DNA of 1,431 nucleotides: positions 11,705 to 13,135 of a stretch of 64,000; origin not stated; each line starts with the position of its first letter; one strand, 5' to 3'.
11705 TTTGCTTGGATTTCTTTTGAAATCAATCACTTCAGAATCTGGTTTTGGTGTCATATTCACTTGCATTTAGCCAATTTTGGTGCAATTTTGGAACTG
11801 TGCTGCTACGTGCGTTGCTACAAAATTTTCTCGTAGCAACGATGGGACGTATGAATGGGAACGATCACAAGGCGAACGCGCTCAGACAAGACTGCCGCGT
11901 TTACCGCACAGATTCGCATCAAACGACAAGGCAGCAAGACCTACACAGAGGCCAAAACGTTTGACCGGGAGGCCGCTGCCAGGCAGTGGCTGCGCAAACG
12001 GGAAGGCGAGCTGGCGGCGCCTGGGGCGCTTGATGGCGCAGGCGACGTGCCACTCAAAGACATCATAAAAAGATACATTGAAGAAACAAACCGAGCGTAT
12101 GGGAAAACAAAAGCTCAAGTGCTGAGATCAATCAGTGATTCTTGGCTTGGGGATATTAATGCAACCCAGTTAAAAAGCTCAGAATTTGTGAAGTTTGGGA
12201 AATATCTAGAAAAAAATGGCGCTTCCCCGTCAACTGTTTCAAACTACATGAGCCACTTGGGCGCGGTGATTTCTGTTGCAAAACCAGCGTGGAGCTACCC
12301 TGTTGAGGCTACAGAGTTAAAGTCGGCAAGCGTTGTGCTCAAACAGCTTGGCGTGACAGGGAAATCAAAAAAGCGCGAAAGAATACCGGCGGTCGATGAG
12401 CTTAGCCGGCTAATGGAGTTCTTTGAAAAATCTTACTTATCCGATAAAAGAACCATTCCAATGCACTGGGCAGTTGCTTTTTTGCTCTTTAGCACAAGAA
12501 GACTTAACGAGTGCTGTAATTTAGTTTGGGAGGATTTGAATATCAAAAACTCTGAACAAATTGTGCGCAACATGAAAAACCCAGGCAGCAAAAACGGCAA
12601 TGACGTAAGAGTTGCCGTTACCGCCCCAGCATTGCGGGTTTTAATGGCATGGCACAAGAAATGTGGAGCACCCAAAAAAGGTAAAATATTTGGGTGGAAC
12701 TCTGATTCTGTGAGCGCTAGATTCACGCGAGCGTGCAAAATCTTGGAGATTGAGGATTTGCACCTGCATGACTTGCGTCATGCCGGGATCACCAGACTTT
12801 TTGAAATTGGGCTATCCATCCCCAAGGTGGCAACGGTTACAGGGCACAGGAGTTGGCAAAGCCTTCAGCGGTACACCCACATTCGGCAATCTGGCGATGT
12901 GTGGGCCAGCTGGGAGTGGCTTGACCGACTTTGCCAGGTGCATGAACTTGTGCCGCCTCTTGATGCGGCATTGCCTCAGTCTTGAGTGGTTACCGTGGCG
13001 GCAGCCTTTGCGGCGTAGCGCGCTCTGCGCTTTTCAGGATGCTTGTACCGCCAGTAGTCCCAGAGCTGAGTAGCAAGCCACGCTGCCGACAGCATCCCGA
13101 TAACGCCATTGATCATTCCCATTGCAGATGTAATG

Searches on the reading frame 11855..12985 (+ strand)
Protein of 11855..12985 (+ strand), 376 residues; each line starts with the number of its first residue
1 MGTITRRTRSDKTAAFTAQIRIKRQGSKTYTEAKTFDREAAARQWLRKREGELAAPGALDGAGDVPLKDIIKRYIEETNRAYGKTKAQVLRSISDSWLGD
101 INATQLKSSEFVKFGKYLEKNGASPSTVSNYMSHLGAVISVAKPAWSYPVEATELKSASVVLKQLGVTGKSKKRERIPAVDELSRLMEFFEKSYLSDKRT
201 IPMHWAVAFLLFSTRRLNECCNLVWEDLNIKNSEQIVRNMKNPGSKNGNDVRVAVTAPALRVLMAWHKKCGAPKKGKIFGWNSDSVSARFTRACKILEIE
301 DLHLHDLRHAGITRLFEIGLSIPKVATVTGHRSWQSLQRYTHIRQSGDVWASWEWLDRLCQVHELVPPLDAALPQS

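Call 10: search_protein_families(library=pfam, proteins=[window:11855-12985:+], max_evalue=0.001)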
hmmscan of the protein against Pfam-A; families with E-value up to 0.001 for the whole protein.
window:11855-12985:+ (376 aa): 1 family
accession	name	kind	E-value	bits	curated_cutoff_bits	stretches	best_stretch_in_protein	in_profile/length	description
PF00589.27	Phage_integrase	-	1.4e-20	74.2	27.1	1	181-344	6-169/172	Phage integrase family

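Call 14: search_protein_families(library=ncbifam, proteins=[window:11855-12985:+], max_evalue=0.01)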
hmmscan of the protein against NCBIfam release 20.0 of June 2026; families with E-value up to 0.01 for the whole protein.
window:11855-12985:+ (376 aa): 6 families
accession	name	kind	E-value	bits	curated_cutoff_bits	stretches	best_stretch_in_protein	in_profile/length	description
NF040815.2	recomb_XerA_Arch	equivalog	1.8e-12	47.4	220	1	73-345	11-256/263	site-specific tyrosine recombinase/integron integrase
TIGR02224.1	recomb_XerC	equivalog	2.8e-10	40.1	335.15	1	72-344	11-278/295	tyrosine recombinase XerC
TIGR02249.1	integrase_gron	subfamily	7.4e-08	32.1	265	1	302-348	259-305/315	integron integrase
TIGR02225.1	recomb_XerD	equivalog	1.2e-05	24.8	329.6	1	173-345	96-276/290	site-specific tyrosine recombinase XerD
NF003462.0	PRK05084.1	equivalog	0.00018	20.4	267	0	302-346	303-347/360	tyrosine recombinase XerS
NF001399.0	PRK00283.1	subfamily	0.0067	15.7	279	0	293-345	231-285/300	tyrosine recombinase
